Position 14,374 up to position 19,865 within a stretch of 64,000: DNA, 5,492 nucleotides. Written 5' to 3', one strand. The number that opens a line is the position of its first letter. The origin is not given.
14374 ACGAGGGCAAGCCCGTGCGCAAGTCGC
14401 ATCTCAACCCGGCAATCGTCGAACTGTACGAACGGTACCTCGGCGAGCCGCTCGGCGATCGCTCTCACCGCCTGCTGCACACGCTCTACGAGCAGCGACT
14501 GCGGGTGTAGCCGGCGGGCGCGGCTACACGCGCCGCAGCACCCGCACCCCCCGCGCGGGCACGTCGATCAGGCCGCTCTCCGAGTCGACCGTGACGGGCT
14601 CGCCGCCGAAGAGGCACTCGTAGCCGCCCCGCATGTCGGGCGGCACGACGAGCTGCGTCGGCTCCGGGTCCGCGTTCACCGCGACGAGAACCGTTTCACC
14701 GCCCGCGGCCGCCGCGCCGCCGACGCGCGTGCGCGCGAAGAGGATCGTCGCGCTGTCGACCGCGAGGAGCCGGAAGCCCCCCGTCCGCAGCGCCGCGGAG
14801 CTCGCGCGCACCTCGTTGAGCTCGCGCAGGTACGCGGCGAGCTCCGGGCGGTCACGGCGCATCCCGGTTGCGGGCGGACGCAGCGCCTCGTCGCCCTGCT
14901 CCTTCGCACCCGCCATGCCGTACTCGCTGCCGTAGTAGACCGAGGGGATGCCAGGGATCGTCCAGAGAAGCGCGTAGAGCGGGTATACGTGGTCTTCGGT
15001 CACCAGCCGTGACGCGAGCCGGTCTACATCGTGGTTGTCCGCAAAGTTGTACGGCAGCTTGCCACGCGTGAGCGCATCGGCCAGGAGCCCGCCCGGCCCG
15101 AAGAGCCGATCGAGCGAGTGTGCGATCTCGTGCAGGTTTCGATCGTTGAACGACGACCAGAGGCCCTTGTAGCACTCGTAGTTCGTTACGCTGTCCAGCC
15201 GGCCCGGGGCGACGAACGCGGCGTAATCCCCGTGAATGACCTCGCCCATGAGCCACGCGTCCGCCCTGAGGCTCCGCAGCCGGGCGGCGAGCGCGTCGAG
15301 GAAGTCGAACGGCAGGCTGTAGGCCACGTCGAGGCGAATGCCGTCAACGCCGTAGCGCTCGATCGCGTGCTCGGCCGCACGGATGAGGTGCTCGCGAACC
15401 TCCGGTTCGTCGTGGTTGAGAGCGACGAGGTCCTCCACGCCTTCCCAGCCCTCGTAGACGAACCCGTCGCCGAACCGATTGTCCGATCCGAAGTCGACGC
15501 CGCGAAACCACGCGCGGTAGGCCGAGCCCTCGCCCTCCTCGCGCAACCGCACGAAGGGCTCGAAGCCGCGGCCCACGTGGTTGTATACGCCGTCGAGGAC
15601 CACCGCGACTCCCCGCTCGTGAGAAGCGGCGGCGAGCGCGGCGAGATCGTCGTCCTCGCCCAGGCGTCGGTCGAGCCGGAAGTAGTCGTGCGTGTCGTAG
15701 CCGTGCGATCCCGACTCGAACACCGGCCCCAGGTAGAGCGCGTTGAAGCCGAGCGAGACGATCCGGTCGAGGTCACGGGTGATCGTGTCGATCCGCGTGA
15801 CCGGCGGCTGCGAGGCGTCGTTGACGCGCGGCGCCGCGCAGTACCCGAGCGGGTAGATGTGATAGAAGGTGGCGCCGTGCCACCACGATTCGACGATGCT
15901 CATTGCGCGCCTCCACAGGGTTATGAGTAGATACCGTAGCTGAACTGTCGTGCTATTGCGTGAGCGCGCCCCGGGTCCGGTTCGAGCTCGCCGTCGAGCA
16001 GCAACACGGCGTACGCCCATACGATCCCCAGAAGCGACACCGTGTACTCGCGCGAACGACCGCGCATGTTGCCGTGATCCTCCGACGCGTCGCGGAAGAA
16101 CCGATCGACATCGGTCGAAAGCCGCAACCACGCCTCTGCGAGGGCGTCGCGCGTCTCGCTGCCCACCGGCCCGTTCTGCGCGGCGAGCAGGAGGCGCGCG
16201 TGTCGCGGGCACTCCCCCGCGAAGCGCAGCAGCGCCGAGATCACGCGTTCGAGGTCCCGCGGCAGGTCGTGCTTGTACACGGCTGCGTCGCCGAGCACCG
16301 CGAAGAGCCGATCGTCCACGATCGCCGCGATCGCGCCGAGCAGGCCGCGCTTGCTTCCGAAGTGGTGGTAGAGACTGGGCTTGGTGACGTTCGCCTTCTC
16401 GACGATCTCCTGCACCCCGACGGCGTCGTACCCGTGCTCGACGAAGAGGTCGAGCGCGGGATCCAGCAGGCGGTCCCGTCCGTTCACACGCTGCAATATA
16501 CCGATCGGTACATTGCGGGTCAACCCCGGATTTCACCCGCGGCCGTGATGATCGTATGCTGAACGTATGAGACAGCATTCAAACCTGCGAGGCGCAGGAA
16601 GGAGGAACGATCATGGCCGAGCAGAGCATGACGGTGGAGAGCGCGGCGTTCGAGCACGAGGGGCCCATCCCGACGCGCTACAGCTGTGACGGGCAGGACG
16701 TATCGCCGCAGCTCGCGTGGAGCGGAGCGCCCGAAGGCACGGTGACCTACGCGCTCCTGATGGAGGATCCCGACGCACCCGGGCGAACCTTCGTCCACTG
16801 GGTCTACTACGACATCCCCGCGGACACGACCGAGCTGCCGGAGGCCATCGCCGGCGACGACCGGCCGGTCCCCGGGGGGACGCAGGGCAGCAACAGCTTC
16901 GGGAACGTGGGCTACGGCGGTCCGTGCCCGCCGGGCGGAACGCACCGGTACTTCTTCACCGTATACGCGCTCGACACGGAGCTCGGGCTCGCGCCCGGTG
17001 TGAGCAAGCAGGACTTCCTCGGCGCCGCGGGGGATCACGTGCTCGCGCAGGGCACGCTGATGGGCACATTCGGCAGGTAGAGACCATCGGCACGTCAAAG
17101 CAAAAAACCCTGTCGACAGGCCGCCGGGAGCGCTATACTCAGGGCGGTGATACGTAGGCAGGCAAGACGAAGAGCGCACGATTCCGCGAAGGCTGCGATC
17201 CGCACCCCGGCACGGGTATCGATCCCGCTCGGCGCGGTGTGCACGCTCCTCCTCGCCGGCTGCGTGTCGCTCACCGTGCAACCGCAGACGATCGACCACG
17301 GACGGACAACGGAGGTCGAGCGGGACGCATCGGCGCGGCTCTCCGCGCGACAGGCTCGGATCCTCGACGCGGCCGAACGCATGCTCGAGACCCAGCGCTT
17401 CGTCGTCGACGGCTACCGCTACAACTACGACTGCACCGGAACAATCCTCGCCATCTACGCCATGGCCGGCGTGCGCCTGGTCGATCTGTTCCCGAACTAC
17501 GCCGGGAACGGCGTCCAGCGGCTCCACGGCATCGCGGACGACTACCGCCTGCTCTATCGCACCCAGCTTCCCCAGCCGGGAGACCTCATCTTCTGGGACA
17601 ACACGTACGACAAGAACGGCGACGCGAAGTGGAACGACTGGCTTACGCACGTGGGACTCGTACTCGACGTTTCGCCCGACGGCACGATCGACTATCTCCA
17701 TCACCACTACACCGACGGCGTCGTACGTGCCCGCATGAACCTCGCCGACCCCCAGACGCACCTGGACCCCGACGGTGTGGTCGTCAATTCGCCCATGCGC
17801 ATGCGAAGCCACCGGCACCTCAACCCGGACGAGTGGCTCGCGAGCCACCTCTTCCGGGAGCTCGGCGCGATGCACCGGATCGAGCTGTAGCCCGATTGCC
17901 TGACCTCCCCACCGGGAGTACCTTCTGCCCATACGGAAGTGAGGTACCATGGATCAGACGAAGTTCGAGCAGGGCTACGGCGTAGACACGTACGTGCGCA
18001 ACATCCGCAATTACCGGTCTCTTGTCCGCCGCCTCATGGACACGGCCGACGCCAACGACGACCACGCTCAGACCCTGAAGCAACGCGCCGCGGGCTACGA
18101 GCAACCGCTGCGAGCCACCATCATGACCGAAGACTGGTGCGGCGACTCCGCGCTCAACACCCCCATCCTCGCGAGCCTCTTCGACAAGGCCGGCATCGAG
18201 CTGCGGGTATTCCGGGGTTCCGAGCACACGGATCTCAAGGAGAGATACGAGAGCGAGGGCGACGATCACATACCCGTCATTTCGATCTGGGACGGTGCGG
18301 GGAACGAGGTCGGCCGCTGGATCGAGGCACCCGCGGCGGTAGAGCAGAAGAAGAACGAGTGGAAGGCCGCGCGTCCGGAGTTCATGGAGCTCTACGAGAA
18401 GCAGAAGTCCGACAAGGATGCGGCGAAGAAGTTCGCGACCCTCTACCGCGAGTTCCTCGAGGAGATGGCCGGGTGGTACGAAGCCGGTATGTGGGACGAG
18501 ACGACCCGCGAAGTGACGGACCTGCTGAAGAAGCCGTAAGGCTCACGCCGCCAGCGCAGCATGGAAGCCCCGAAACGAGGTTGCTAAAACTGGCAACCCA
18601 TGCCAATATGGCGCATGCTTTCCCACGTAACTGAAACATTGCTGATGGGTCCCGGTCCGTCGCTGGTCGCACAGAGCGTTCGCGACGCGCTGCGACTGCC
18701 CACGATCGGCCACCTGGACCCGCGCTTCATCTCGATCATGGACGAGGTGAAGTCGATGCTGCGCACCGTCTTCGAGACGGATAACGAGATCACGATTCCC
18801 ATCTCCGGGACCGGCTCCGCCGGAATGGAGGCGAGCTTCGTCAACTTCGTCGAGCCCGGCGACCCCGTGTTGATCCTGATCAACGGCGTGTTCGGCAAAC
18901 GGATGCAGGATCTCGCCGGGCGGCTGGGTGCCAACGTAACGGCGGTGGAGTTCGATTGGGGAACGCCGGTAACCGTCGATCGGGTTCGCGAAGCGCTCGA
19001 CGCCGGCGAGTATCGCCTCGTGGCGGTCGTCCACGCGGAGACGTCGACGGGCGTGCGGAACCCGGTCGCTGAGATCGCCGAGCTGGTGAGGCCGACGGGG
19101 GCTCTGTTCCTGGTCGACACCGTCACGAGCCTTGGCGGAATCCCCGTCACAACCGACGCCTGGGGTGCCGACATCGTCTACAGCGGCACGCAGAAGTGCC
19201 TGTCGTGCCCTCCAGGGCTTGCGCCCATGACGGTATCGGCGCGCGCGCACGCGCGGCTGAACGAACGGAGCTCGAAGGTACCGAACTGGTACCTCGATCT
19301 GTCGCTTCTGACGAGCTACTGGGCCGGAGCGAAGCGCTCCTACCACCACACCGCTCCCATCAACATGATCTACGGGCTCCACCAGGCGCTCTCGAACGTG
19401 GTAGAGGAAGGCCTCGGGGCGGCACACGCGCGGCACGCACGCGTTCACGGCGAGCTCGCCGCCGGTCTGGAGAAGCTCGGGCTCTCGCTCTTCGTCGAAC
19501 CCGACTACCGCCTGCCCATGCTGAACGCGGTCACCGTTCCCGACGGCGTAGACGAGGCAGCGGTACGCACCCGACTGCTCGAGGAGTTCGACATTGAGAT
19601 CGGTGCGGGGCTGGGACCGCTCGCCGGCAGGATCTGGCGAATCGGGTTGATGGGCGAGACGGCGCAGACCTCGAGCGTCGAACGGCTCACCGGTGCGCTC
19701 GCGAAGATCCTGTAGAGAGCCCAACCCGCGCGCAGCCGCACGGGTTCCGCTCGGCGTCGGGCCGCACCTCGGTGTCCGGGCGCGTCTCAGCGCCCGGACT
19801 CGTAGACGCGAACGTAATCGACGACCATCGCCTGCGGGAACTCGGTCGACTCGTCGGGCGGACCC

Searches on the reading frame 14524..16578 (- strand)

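Call 6: search_protein_families(library=pfam, proteins=[window:14524-16578:-], max_evalue=0.0001)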
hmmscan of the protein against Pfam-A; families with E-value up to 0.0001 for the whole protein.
window:14524-16578:- (684 aa): 1 family
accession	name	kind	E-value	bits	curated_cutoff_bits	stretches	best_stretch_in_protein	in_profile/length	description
PF00128.31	Alpha-amylase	-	8.8e-40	137.7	22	1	264-561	19-362/446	Alpha amylase, catalytic domain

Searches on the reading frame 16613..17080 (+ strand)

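Call 39: search_protein_families(library=pfam, proteins=[window:16613-17080:+], max_evalue=0.00001)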
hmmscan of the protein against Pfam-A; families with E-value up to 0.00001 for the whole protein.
window:16613-17080:+ (155 aa): 1 family
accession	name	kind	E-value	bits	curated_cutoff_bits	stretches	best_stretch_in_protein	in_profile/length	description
PF01161.25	PBP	-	6.6e-45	153.2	24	1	19-153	2-135/135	Phosphatidylethanolamine-binding protein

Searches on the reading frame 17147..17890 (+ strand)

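Call 39: search_protein_families(library=pfam, proteins=[window:17147-17890:+], max_evalue=0.00001)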
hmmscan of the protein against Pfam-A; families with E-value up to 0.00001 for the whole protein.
window:17147-17890:+ (247 aa): 1 family
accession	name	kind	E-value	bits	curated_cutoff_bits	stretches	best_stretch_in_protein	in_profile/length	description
PF05257.22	CHAP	-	3.3e-06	27.9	26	1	89-184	5-78/81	CHAP domain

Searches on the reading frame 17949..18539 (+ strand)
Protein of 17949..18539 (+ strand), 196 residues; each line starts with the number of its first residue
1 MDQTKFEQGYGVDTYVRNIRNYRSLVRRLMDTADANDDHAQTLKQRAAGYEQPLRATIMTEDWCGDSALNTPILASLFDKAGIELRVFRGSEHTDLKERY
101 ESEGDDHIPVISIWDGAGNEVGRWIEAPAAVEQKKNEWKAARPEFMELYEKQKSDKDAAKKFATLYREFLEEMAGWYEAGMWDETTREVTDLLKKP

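Call 39: search_protein_families(library=pfam, proteins=[window:17949-18539:+], max_evalue=0.00001)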
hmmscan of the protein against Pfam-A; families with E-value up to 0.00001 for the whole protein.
window:17949-18539:+ (196 aa): 1 family
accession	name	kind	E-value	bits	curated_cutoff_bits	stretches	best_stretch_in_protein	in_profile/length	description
PF14595.12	Thioredoxin_9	-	6.4e-23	81.5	25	1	13-136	5-126/129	Thioredoxin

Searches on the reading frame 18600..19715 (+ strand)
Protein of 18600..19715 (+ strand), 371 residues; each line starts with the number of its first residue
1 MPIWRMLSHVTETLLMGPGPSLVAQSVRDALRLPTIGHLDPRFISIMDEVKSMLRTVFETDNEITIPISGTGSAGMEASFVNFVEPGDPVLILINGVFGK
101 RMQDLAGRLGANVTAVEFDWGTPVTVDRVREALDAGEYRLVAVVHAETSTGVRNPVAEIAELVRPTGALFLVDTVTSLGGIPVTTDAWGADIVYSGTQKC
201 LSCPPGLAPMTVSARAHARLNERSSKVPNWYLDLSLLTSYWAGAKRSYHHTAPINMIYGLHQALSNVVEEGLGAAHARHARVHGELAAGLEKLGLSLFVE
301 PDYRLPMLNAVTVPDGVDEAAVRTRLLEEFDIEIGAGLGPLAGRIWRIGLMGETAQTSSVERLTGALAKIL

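Call 39: search_protein_families(library=pfam, proteins=[window:18600-19715:+], max_evalue=0.00001)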
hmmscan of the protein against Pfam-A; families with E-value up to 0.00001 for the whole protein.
window:18600-19715:+ (371 aa): 1 family
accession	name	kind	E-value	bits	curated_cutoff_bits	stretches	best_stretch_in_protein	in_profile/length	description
PF00266.25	Aminotran_5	-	1.7e-31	110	21.5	1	36-337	34-338/371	Aminotransferase class-V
